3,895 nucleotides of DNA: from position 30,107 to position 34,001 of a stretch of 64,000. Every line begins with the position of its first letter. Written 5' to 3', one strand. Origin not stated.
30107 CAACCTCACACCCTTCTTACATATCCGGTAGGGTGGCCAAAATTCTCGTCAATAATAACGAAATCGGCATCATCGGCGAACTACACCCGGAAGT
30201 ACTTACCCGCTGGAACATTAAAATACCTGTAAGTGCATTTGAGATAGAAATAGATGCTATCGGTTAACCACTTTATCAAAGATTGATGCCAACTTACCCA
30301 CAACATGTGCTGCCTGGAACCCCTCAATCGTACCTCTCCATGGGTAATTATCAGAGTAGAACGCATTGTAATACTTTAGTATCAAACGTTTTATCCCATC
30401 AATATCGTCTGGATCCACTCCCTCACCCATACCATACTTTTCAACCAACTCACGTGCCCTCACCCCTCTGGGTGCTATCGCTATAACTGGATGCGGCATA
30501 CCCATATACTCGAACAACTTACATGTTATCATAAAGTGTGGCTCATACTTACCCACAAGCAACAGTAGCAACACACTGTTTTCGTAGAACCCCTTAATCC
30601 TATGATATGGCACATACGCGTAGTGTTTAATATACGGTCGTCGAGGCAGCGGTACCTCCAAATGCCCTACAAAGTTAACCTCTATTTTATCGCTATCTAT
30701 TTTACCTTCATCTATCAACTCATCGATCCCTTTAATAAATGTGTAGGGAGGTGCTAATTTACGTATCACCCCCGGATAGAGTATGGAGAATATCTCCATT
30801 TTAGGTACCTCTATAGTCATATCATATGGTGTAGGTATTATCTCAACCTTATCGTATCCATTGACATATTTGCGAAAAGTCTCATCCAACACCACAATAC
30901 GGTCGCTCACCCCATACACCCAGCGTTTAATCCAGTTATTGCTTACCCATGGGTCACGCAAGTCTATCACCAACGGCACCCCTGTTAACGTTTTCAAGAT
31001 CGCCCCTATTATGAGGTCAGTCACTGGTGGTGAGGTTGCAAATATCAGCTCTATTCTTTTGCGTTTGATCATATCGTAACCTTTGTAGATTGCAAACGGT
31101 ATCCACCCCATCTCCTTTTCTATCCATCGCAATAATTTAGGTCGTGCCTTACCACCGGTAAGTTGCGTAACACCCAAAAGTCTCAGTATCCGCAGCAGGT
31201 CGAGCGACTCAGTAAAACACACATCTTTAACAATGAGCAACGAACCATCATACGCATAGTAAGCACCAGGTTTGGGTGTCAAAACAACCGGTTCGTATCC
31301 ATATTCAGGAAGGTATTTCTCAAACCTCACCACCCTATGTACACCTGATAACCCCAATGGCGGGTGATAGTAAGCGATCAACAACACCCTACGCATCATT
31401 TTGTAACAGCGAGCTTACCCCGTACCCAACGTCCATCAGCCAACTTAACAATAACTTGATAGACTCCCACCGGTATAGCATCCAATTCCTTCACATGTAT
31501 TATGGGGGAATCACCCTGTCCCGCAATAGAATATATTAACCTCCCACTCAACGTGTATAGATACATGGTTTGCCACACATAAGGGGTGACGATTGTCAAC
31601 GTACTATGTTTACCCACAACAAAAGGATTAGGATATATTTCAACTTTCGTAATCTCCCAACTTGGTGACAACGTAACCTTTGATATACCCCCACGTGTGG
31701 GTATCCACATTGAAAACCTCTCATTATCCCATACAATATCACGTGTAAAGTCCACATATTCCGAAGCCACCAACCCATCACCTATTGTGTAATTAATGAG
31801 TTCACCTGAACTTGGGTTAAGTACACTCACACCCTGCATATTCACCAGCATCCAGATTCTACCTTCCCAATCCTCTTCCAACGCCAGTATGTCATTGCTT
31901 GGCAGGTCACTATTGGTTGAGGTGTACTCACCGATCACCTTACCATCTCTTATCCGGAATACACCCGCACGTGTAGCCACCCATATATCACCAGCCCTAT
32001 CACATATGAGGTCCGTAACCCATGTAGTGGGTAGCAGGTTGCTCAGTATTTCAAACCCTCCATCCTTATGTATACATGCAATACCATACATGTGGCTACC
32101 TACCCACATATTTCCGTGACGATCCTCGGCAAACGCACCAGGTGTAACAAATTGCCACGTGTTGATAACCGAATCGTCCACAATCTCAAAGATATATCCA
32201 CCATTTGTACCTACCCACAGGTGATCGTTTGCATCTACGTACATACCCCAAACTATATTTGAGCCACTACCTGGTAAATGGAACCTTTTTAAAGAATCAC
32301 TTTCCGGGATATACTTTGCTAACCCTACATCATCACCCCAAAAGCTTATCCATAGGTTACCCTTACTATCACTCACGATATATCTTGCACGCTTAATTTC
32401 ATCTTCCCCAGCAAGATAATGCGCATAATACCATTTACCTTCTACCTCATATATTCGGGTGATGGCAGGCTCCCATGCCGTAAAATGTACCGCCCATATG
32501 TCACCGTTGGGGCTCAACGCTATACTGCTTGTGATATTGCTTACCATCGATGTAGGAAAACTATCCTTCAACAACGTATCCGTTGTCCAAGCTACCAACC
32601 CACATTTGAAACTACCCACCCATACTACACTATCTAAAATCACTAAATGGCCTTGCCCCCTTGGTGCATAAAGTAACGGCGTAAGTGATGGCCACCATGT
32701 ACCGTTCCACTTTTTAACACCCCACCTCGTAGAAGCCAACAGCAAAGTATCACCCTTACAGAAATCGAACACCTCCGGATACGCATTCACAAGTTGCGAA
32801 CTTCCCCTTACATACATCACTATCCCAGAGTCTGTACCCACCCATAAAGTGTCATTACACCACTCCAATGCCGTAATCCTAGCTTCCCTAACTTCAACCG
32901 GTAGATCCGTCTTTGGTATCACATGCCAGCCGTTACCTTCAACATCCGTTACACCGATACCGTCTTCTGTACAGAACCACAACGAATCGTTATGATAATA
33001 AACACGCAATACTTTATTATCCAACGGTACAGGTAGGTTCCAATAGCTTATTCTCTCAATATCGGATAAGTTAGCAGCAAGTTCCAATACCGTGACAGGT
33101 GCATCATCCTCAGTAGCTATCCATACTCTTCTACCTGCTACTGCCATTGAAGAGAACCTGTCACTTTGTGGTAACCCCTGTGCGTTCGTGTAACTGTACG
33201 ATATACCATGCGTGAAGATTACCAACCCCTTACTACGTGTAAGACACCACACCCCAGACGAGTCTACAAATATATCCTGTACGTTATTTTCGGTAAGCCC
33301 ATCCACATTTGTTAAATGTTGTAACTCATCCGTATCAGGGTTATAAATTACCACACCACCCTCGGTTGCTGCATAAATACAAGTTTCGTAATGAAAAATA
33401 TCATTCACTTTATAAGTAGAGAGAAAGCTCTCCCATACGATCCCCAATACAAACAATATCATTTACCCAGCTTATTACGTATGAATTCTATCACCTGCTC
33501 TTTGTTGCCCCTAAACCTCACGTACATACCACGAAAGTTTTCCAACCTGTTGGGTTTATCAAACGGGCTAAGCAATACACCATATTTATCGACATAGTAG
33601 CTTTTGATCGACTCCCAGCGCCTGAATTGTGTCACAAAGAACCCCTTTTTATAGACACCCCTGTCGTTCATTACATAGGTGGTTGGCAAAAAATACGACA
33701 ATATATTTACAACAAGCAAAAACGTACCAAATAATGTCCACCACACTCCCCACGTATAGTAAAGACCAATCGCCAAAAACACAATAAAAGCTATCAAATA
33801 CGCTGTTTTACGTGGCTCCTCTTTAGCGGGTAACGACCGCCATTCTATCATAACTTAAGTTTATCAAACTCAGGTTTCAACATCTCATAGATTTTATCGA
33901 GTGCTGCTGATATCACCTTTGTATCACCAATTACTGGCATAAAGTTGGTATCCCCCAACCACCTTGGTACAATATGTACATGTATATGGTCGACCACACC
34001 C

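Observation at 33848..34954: RNase HII-like domain fused to a HIT-family nucleotide hydrolase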

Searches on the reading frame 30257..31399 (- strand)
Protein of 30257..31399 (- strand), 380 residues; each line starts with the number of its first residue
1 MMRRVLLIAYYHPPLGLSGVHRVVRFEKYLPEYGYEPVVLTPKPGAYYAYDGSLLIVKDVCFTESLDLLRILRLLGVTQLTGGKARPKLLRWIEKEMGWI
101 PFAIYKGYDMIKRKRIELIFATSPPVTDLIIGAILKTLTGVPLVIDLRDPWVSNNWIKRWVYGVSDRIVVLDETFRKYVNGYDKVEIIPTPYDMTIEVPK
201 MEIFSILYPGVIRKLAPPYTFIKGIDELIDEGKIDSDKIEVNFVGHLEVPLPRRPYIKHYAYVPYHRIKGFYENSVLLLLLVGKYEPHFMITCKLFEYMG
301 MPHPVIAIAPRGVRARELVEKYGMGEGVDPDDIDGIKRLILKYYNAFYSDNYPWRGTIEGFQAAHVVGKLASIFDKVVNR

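Call 20: search_protein_families(library=pfam, proteins=[window:30257-31399:-], max_evalue=0.001)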
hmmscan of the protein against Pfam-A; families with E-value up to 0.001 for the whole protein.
window:30257-31399:- (380 aa): 2 families
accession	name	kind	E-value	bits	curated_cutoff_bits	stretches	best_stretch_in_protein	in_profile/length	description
PF13439.12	Glyco_transf_4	-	9.8e-07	29.4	28.5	1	23-193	8-167/170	Glycosyltransferase Family 4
PF13579.12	Glyco_trans_4_4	-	9.9e-05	23.2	29.7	1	27-180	11-143/158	Glycosyl transferase 4-like domain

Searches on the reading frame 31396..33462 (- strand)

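Call 20: search_protein_families(library=pfam, proteins=[window:31396-33462:-], max_evalue=0.001)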
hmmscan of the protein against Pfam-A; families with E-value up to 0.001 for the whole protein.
window:31396-33462:- (688 aa): 4 families
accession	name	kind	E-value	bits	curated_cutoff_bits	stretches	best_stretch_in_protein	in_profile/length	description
PF07494.17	Reg_prop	-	8.7e-20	68.7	20.4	0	400-421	3-24/24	Two component regulator propeller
PF08450.18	SGL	-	0.00024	21.2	26.3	0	29-73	54-101/246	SMP-30/Gluconolactonase/LRE-like region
PF21544.3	PorZ_N_b_propeller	-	0.00033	21.4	27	0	17-81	79-139/154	TSS9, PorZ, N-terminal beta-propeller domain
PF23748.1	Beta-prop_LRRK2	-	0.00037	20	26.9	0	403-429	275-300/359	LRRK2 beta propeller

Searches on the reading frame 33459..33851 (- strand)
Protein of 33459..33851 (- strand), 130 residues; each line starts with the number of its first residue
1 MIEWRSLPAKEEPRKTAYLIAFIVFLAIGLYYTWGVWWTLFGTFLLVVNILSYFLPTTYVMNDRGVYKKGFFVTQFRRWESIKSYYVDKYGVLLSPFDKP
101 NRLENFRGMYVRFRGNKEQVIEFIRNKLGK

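Call 20: search_protein_families(library=pfam, proteins=[window:33459-33851:-], max_evalue=0.001)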
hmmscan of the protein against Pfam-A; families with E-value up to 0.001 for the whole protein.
window:33459-33851:- (130 aa): 0 families

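Call 38: search_protein_families(library=ncbifam, proteins=[window:33459-33851:-], max_evalue=0.01)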
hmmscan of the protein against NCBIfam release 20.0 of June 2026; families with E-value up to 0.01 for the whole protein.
window:33459-33851:- (130 aa): 0 families
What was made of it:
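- Tried and rejected: There is no Pfam or NCBIfam match (calls 20, 38).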

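Call 39: search_protein_families(library=padloc, proteins=[window:33459-33851:-], max_evalue=0.01)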
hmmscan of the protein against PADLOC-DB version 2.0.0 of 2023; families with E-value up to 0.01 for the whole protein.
window:33459-33851:- (130 aa): 0 families
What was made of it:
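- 33459..33851 (-): Downstream 130-aa protein that reads as two transmembrane helices plus a soluble domain. It overlaps the fusion gene's stop by 4 nt and is the conserved partner of the HIT gene across phyla. No Pfam, NCBIfam or PADLOC match (calls 20, 38, 39).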

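Call 47: find_homologous_proteins(query=window:33459-33851:-)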
Query window:33459-33851:- (130 aa): 2 proteins with E <= 0.001 among 8 candidates.
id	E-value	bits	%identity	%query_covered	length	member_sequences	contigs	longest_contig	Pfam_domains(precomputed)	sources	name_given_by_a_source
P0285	8.6e-77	273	93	100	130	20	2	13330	-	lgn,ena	-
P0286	3.2e-23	100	39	99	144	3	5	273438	-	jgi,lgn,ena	-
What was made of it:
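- Tried and rejected: The word-index homologue search returned only two clusters (call 47), too few for a useful structure prediction, so I did not model it.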
